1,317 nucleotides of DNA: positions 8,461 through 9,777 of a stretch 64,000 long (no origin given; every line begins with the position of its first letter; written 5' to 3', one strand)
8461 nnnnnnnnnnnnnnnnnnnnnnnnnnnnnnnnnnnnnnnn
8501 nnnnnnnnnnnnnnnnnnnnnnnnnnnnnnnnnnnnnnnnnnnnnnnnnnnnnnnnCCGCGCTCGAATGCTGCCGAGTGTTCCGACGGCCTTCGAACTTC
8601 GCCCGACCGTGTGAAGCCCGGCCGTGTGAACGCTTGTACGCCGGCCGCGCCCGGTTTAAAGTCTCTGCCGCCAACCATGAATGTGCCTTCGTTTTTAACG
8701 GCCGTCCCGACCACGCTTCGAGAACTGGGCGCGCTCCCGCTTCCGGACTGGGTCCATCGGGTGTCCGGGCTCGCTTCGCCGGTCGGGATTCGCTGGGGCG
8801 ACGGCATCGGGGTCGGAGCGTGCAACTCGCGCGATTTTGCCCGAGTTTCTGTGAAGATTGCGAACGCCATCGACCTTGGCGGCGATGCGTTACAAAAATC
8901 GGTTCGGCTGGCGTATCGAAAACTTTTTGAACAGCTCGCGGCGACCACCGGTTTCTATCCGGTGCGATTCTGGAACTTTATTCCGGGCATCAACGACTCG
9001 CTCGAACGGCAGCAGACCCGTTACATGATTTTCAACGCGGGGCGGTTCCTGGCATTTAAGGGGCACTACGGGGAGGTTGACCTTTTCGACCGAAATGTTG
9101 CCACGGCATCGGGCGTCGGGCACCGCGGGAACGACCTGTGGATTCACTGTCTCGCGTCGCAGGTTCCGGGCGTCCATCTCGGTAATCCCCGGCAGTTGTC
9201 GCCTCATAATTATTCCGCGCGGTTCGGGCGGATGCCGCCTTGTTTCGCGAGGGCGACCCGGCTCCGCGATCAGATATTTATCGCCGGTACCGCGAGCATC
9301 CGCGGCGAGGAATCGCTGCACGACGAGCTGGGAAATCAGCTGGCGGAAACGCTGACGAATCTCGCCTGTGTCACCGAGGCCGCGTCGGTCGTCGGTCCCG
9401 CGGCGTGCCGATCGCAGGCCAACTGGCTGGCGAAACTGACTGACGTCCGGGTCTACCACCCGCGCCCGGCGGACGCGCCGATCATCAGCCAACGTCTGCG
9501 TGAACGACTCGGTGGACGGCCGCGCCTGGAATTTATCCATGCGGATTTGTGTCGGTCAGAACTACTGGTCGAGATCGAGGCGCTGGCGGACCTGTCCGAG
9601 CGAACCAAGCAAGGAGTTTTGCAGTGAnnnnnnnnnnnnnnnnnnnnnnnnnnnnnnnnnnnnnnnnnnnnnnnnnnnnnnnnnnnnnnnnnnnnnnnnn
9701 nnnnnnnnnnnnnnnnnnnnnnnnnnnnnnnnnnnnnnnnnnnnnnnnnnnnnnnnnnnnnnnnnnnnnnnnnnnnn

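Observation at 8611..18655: Xanthomonadin / aryl-polyene-like starter-unit and export module with no polyketide synthase genes in sight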

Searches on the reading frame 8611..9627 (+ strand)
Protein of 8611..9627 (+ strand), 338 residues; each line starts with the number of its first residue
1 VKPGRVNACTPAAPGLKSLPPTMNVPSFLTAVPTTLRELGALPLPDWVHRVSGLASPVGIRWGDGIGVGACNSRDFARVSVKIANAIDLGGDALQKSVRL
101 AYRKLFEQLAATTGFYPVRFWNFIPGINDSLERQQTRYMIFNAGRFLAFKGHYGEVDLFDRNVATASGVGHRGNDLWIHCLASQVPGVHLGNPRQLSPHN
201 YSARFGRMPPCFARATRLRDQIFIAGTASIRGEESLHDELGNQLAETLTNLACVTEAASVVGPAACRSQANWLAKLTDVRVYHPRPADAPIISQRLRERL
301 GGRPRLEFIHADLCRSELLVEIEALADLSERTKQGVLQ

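Call 3: search_protein_families(library=pfam, proteins=[window:8611-9627:+], max_evalue=0.01)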
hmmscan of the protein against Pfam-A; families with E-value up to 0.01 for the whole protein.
window:8611-9627:+ (338 aa): 1 family
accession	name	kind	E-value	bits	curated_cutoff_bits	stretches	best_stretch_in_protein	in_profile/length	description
PF21168.2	FkbO_Hyg5-like_N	-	6.8e-14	52.4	27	1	80-182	29-122/122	Chorismatase FkbO/Hyg5-like, N-terminal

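Call 4: search_protein_families(library=ncbifam, proteins=[window:8611-9627:+], max_evalue=0.01)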
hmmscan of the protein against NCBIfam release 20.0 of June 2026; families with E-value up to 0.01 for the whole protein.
window:8611-9627:+ (338 aa): 1 family
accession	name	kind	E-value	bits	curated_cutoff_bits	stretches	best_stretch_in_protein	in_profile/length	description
TIGR04444.1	chori_FkbO_Hyg5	subfamily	1.6e-33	116.3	325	1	92-325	76-310/311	FkbO/Hyg5 family chorismatase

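Call 15: find_homologous_proteins(query=window:8677-9627:+)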
Query window:8677-9627:+ (316 aa): 1320 proteins with E <= 0.001 among 5067 candidates; the best 120 are listed.
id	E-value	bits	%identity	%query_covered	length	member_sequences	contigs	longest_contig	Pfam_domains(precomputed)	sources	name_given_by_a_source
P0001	1.7e-212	723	100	100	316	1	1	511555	PF21168.3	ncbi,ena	-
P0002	6.0e-104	366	54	97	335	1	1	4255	PF21168.3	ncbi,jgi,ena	jgi:enamine deaminase RidA (YjgF/YER057c/UK114 family)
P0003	2.9e-97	344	51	98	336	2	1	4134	PF21168.3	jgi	jgi:chorismate lyase/3-hydroxybenzoate synthase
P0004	7.0e-90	320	52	91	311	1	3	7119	PF21168.3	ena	-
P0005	6.3e-83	297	49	97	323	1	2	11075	PF21168.3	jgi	jgi:chorismate lyase/3-hydroxybenzoate synthase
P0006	9.9e-77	277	47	94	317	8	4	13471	PF21168.3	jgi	jgi:hypothetical protein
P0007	4.6e-74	268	46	95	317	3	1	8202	PF21168.3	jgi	jgi:hypothetical protein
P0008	8.8e-74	267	47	96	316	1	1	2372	PF21168.3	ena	-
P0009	1.4e-73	266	47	90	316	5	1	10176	PF21168.3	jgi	jgi:hypothetical protein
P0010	5.0e-73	265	47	91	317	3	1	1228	PF21168.3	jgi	jgi:enamine deaminase RidA (YjgF/YER057c/UK114 family)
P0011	2.5e-72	262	47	96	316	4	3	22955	PF21168.3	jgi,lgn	jgi:enamine deaminase RidA (YjgF/YER057c/UK114 family)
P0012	2.7e-72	262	49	81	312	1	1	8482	PF21168.3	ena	-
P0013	7.6e-72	261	45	90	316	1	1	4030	PF21168.3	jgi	jgi:chorismate lyase/3-hydroxybenzoate synthase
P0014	3.1e-71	259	44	95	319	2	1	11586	PF21168.3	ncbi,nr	ncbi:MAG: hypothetical protein JWN40_1189 [Phycisphaerales bacterium]|nr:hypothetical protein [Phyci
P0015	4.8e-71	258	50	82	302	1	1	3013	PF21168.3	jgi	jgi:hypothetical protein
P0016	6.2e-71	258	44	94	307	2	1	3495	PF21168.3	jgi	jgi:chorismate lyase/3-hydroxybenzoate synthase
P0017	9.8e-71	257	47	92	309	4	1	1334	PF21168.3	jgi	-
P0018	9.5e-70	254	47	85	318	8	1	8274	PF21168.3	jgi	-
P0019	1.2e-69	253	46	86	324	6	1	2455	PF21168.3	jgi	jgi:chorismate lyase/3-hydroxybenzoate synthase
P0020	1.3e-68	250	49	84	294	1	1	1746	PF21168.3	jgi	jgi:chorismate lyase/3-hydroxybenzoate synthase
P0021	1.6e-68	250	50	80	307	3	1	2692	PF21168.3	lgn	-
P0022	1.8e-68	250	44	91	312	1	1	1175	PF21168.3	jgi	jgi:chorismate lyase/3-hydroxybenzoate synthase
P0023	2.1e-68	249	46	90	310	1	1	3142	PF21168.3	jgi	jgi:chorismate lyase/3-hydroxybenzoate synthase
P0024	2.2e-68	249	47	86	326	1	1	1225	PF21168.3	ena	-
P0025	7.4e-68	248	48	81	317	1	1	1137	PF21168.3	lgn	-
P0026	8.9e-68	247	45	90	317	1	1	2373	PF21168.3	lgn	-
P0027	3.4e-67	245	49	83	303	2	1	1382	PF21168.3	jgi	jgi:chorismate lyase / 3-hydroxybenzoate synthase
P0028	3.5e-67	245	46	85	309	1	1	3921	PF21168.3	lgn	-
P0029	4.2e-67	245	48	81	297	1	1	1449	PF21168.3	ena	-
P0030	5.7e-67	245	50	81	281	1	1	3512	PF01042.27,PF21168.3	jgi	jgi:chorismate lyase/3-hydroxybenzoate synthase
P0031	6.1e-67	245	46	90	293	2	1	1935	PF21168.3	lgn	-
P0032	6.2e-67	245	47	80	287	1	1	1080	PF21168.3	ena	-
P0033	1.3e-66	244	48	80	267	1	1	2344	PF21168.3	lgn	-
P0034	1.4e-66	243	48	80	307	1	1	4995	PF21168.3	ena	-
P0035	2.5e-66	243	46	90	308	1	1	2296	PF21168.3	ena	-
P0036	6.4e-66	241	44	92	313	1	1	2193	PF21168.3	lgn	-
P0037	6.6e-66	241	44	92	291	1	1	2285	PF21168.3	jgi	jgi:chorismate lyase / 3-hydroxybenzoate synthase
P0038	6.9e-66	241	49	83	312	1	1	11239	PF21168.3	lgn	-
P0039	7.0e-66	241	45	89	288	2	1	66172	PF21168.3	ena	-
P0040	7.7e-66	241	45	90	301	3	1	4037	PF21168.3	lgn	-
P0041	8.5e-66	241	43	93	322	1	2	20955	PF21168.3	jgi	jgi:chorismate lyase/3-hydroxybenzoate synthase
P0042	1.4e-65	240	44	93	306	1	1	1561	PF21168.3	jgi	jgi:chorismate lyase/3-hydroxybenzoate synthase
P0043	2.0e-65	240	45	91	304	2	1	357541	PF21168.3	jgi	jgi:chorismate lyase/3-hydroxybenzoate synthase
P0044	2.7e-65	239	44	90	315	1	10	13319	PF21168.3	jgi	jgi:chorismate lyase / 3-hydroxybenzoate synthase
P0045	3.0e-65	239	44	96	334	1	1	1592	PF21168.3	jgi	jgi:chorismate lyase/3-hydroxybenzoate synthase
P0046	3.6e-65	239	44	93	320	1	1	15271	PF21168.3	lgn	-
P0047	5.4e-65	238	45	90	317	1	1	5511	PF21168.3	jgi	jgi:chorismate lyase/3-hydroxybenzoate synthase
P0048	6.1e-65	238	45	91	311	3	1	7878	PF21168.3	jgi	jgi:chorismate lyase/3-hydroxybenzoate synthase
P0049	7.2e-65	238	45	89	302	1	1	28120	PF21168.3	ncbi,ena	-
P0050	8.6e-65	238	45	91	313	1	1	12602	PF21168.3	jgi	jgi:chorismate lyase/3-hydroxybenzoate synthase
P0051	8.8e-65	237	46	90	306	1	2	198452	PF21168.3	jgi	jgi:chorismate lyase / 3-hydroxybenzoate synthase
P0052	8.9e-65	237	49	81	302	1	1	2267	PF21168.3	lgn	-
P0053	1.0e-64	237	44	91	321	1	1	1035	PF21168.3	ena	-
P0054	1.1e-64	237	46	80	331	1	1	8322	PF21168.3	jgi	jgi:hypothetical protein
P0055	1.2e-64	237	42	95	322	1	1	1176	PF21168.3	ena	-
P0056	1.3e-64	237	43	91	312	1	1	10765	PF21168.3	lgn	-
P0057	1.3e-64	237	45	91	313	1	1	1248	PF21168.3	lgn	-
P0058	1.4e-64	237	46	82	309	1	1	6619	PF21168.3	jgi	jgi:chorismate lyase/3-hydroxybenzoate synthase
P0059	1.6e-64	237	44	90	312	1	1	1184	PF21168.3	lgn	-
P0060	1.7e-64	237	44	93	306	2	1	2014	PF21168.3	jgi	jgi:chorismate lyase/3-hydroxybenzoate synthase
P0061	1.9e-64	236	46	88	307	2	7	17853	PF21168.3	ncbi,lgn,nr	ncbi:MAG TPA: hypothetical protein VER17_08920 [Tepidisphaeraceae bacterium]|nr:hypothetical protein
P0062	2.4e-64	236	43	92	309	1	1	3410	PF21168.3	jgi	jgi:chorismate lyase/3-hydroxybenzoate synthase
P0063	2.6e-64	236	44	91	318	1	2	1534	PF21168.3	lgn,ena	-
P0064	2.7e-64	236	44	89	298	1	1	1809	PF21168.3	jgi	jgi:chorismate lyase/3-hydroxybenzoate synthase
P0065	3.0e-64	236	42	96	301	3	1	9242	PF21168.3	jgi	jgi:chorismate lyase/3-hydroxybenzoate synthase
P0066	4.1e-64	235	46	81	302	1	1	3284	PF21168.3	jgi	jgi:chorismate lyase/3-hydroxybenzoate synthase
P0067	5.7e-64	235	44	83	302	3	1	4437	PF21168.3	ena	-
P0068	7.8e-64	234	42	92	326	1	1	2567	PF21168.3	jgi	jgi:chorismate lyase/3-hydroxybenzoate synthase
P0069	1.1e-63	234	41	97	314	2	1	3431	PF21168.3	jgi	-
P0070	1.2e-63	234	48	81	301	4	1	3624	PF21168.3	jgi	jgi:chorismate lyase/3-hydroxybenzoate synthase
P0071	1.7e-63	233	44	90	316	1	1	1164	PF21168.3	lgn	-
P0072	1.8e-63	233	46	81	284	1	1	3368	PF21168.3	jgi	jgi:chorismate lyase/3-hydroxybenzoate synthase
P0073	2.0e-63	233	46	82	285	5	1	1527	PF21168.3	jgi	jgi:chorismate lyase/3-hydroxybenzoate synthase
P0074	2.1e-63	233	54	67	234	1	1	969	PF21168.3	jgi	jgi:enamine deaminase RidA (YjgF/YER057c/UK114 family)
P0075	2.3e-63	233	46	83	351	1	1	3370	PF21168.3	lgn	-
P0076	3.0e-63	232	41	97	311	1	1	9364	PF21168.3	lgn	-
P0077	3.6e-63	232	46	82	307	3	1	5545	PF21168.3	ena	-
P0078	3.9e-63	232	48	80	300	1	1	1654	PF21168.3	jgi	jgi:hypothetical protein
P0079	4.0e-63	232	45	80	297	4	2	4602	PF21168.3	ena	-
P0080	4.3e-63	232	42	96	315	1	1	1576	PF21168.3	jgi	jgi:chorismate lyase/3-hydroxybenzoate synthase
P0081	5.0e-63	232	48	78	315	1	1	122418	PF21168.3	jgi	jgi:chorismate lyase/3-hydroxybenzoate synthase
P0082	5.2e-63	232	49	75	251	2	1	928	PF21168.3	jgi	jgi:chorismate lyase/3-hydroxybenzoate synthase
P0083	5.5e-63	232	45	90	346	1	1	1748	PF21168.3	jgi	jgi:hypothetical protein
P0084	5.6e-63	232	47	83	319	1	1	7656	PF21168.3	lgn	-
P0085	6.2e-63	231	44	90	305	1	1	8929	PF21168.3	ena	-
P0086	6.5e-63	231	43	92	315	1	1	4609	PF21168.3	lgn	-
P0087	9.1e-63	231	45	83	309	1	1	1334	PF21168.3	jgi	jgi:chorismate lyase/3-hydroxybenzoate synthase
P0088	9.4e-63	231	48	83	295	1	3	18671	PF21168.3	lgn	-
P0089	1.0e-62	231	44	90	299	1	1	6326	PF21168.3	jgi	jgi:chorismate lyase/3-hydroxybenzoate synthase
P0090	1.4e-62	230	45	90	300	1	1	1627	PF21168.3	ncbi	-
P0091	1.5e-62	230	47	81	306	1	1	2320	PF21168.3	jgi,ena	-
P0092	1.6e-62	230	47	82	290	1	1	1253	PF21168.3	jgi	-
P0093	1.9e-62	230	45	82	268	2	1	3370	PF21168.3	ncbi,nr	ncbi:MAG: chorismate lyase / 3-hydroxybenzoate synthase, partial [Humisphaera sp.]|nr:chorismate lya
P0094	2.1e-62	230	47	82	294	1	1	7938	PF21168.3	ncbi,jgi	ncbi:MAG TPA: hypothetical protein VH475_19385 [Tepidisphaeraceae bacterium]|jgi:hypothetical protei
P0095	3.5e-62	229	47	82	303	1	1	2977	PF21168.3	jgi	jgi:chorismate lyase/3-hydroxybenzoate synthase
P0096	4.1e-62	229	45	82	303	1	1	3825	PF21168.3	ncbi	ncbi:MAG: hypothetical protein ABIP55_11250 [Tepidisphaeraceae bacterium]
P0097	4.7e-62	229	45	89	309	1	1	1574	PF21168.3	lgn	-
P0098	5.6e-62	228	45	79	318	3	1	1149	PF21168.3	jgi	jgi:chorismate lyase/3-hydroxybenzoate synthase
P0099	6.0e-62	228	43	93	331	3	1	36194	PF21168.3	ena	-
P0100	6.5e-62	228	42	91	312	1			PF21168.3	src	-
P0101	6.9e-62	228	42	90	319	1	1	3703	PF21168.3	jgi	jgi:chorismate lyase/3-hydroxybenzoate synthase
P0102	7.6e-62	228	43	95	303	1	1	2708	PF21168.3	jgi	jgi:hypothetical protein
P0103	8.0e-62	228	44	95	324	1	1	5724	PF21168.3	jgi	jgi:chorismate lyase/3-hydroxybenzoate synthase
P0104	8.0e-62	228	40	97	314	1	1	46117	PF21168.3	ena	-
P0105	9.5e-62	228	47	77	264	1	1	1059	PF21168.3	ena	-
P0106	1.2e-61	227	45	82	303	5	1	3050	PF21168.3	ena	-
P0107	1.3e-61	227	41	93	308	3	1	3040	PF21168.3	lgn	-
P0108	1.7e-61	227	42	95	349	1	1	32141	PF21168.3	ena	-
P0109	2.0e-61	226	46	80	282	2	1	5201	PF21168.3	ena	-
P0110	2.1e-61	226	46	81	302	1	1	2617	PF21168.3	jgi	jgi:chorismate lyase/3-hydroxybenzoate synthase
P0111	2.2e-61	226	46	82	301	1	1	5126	PF21168.3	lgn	-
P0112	2.3e-61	226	42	90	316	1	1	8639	PF21168.3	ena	-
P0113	2.3e-61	226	45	90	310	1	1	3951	PF21168.3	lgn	-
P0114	2.6e-61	226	42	97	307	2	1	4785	PF21168.3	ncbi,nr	ncbi:MAG TPA: hypothetical protein VL282_16960 [Tepidisphaeraceae bacterium]|nr:hypothetical protein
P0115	3.1e-61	226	42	96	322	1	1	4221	PF21168.3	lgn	-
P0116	3.2e-61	226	45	84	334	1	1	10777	PF21168.3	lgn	-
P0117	3.4e-61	226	47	85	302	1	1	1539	PF21168.3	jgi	-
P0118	3.6e-61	226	44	79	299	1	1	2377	PF21168.3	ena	-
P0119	5.1e-61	225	46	81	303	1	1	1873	PF21168.3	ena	-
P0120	5.5e-61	225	47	81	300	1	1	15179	PF21168.3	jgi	jgi:chorismate lyase/3-hydroxybenzoate synthase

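Call 16: find_encoding_contigs(protein=P0001, flank=10000, max_places=3)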
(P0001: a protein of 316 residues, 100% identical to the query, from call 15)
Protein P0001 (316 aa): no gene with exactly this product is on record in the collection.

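Call 17: find_encoding_contigs(protein=P0043, flank=10000, max_places=3)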
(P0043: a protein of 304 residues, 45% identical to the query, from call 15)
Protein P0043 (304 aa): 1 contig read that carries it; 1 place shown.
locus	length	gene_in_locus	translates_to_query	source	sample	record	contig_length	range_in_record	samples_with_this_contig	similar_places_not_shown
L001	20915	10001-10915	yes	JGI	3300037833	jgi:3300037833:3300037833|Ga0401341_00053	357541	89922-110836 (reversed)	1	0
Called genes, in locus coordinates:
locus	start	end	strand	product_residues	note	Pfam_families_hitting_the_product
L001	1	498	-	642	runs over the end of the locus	-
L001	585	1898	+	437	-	PF01408:GFO_IDH_MocA, PF19051:GFO_IDH_MocA_C2, PF02894:GFO_IDH_MocA_C (weak), PF22725:GFO_IDH_MocA_C3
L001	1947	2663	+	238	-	PF06439:3keto-disac_hyd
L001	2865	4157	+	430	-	-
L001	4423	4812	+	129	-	PF01648:ACPS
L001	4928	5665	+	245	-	PF00550:PP-binding, PF07977:FabA, PF22818:ApeI-like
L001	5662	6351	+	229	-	PF03548:LolA (weak)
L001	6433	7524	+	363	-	PF03279:Lip_A_acyltrans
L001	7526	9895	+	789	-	PF00109:ketoacyl-synt, PF02801:Ketoacyl-synt_C, PF00109:ketoacyl-synt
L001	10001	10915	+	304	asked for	PF21168:FkbO_Hyg5-like_N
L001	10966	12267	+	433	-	PF01266:DAO (faint), PF01494:FAD_binding_3, PF04820:Trp_halogenase, PF12831:FAD_oxidored (faint), PF04820:Trp_halogenase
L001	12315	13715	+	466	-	PF00501:AMP-binding, PF13193:AMP-binding_C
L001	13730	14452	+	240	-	-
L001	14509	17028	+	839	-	PF03176:MMPL, PF12349:Sterol-sensing (faint), PF03176:MMPL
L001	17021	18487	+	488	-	-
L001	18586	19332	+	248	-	PF01522:Polysacc_deac_1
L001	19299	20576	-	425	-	PF00535:Glycos_transf_2, PF13641:Glyco_tranf_2_3 (faint), PF09835:DUF2062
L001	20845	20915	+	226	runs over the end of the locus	-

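Call 20: find_encoding_contigs(protein=P0051, flank=10000, max_places=2)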
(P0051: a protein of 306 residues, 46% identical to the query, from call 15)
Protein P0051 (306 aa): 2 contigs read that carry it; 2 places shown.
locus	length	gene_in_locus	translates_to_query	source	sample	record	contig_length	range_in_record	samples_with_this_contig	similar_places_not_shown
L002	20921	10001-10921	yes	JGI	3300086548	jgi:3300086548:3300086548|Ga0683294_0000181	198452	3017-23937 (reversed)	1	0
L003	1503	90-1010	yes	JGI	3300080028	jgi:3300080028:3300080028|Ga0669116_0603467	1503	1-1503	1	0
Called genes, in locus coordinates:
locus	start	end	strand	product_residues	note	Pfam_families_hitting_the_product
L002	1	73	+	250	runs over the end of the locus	-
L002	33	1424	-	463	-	PF07690:MFS_1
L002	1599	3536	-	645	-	PF00270:DEAD, PF00271:Helicase_C, PF16124:RecQ_Zn_bind, PF09382:RQC, PF00570:HRDC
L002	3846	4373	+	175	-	-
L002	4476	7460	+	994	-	PF04453:LptD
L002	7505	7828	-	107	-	PF00355:Rieske, PF13806:Rieske_2, PF22543:Rieske_4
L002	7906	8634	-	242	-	-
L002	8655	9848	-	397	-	PF01408:GFO_IDH_MocA, PF02894:GFO_IDH_MocA_C, PF22725:GFO_IDH_MocA_C3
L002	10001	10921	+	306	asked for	PF21168:FkbO_Hyg5-like_N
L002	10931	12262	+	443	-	PF00890:FAD_binding_2 (weak), PF01266:DAO, PF01494:FAD_binding_3, PF01946:Thi4 (weak), PF04820:Trp_halogenase, PF07992:Pyr_redox_2 (weak), PF12831:FAD_oxidored (weak), PF04820:Trp_halogenase, +3 more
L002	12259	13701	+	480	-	PF00501:AMP-binding, PF13193:AMP-binding_C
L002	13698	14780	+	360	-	PF14125:DUF4292 (faint)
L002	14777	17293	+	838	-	PF03176:MMPL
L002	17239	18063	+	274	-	PF01522:Polysacc_deac_1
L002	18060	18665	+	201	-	PF09411:PagL (weak)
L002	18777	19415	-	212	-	PF01553:Acyltransferase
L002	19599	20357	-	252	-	PF01553:Acyltransferase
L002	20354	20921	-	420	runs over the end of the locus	PF00535:Glycos_transf_2, PF09835:DUF2062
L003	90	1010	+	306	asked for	PF21168:FkbO_Hyg5-like_N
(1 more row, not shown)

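Call 21: find_encoding_contigs(protein=P0081, flank=10000, max_places=2)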
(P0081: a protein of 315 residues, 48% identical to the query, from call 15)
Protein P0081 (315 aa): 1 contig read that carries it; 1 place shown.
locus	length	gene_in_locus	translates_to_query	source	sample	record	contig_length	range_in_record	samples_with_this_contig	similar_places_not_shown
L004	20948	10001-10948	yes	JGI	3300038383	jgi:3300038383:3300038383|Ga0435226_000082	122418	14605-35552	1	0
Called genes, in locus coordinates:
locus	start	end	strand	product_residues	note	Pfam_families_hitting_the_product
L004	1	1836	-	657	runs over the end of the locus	PF16177:ACAS_N, PF00501:AMP-binding, PF13193:AMP-binding_C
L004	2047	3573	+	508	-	PF00083:Sugar_tr, PF07690:MFS_1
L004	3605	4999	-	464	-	PF00753:Lactamase_B, PF12706:Lactamase_B_2, PF16661:Lactamase_B_6, PF10996:Beta-Casp, PF07521:RMMBL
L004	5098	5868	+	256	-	PF00550:PP-binding, PF07977:FabA, PF22818:ApeI-like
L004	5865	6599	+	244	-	PF03548:LolA (weak)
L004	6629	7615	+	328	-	PF03279:Lip_A_acyltrans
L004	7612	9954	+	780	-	PF00109:ketoacyl-synt, PF00108:Thiolase_N (faint), PF02801:Ketoacyl-synt_C, PF00109:ketoacyl-synt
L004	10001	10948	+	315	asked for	PF21168:FkbO_Hyg5-like_N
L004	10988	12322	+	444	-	PF00890:FAD_binding_2 (weak), PF01266:DAO (weak), PF01494:FAD_binding_3, PF01946:Thi4 (faint), PF04820:Trp_halogenase, PF05834:Lycopene_cycl (faint), PF07992:Pyr_redox_2 (weak), PF04820:Trp_halogenase, +2 more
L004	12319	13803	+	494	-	PF00501:AMP-binding, PF13193:AMP-binding_C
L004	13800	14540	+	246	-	PF14125:DUF4292 (faint)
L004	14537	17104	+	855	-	PF03176:MMPL, PF00873:ACR_tran (weak)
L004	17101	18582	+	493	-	-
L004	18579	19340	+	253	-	PF01522:Polysacc_deac_1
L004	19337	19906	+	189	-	PF09411:PagL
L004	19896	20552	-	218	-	PF01553:Acyltransferase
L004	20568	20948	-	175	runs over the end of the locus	PF01553:Acyltransferase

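Call 22: find_encoding_contigs(protein=P0005, flank=10000, max_places=2)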
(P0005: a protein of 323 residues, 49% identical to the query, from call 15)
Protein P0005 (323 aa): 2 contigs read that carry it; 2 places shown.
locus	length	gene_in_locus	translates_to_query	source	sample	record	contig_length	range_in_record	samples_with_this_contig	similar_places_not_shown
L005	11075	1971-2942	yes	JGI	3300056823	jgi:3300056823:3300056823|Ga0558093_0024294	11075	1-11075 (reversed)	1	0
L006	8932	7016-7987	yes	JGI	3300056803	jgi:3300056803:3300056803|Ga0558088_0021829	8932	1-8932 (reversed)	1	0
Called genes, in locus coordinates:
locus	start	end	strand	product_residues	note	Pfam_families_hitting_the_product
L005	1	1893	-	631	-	?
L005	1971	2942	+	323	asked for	PF21168:FkbO_Hyg5-like_N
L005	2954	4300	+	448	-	PF01494:FAD_binding_3, PF07992:Pyr_redox_2 (weak), PF00890:FAD_binding_2 (weak), PF01266:DAO (weak), PF04820:Trp_halogenase, PF12831:FAD_oxidored (weak), PF13450:NAD_binding_8 (weak), PF04820:Trp_halogenase, +4 more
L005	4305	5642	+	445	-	PF00501:AMP-binding, PF13193:AMP-binding_C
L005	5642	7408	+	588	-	-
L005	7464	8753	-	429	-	PF09594:GT87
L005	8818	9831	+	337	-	PF00902:TatC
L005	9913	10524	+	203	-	-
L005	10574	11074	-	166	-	?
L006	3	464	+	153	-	?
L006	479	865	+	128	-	PF00072:Response_reg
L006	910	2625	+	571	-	PF13185:GAF_2, PF08668:HDOD, PF01966:HD, PF13487:HD_5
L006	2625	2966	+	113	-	PF01740:STAS, PF13466:STAS_2 (weak)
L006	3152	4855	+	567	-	PF05157:MshEN, PF20720:nSTAND3 (faint), PF00437:T2SSE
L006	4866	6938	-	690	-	PF14559:TPR_19 (weak), PF13432:TPR_16, PF00515:TPR_1, PF07719:TPR_2 (weak), PF13414:TPR_11, PF00515:TPR_1, PF13414:TPR_11, PF13844:Glyco_transf_41, +14 more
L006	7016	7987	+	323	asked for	PF21168:FkbO_Hyg5-like_N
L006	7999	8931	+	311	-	?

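Call 23: search_protein_families(library=pfam, proteins=[window:8677-9627:+], max_evalue=10)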
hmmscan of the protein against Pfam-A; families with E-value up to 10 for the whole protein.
window:8677-9627:+ (316 aa): 1 family
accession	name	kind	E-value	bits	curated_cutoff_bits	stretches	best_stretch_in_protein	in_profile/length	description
PF21168.2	FkbO_Hyg5-like_N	-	6e-14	52.6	27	1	58-160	29-122/122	Chorismatase FkbO/Hyg5-like, N-terminal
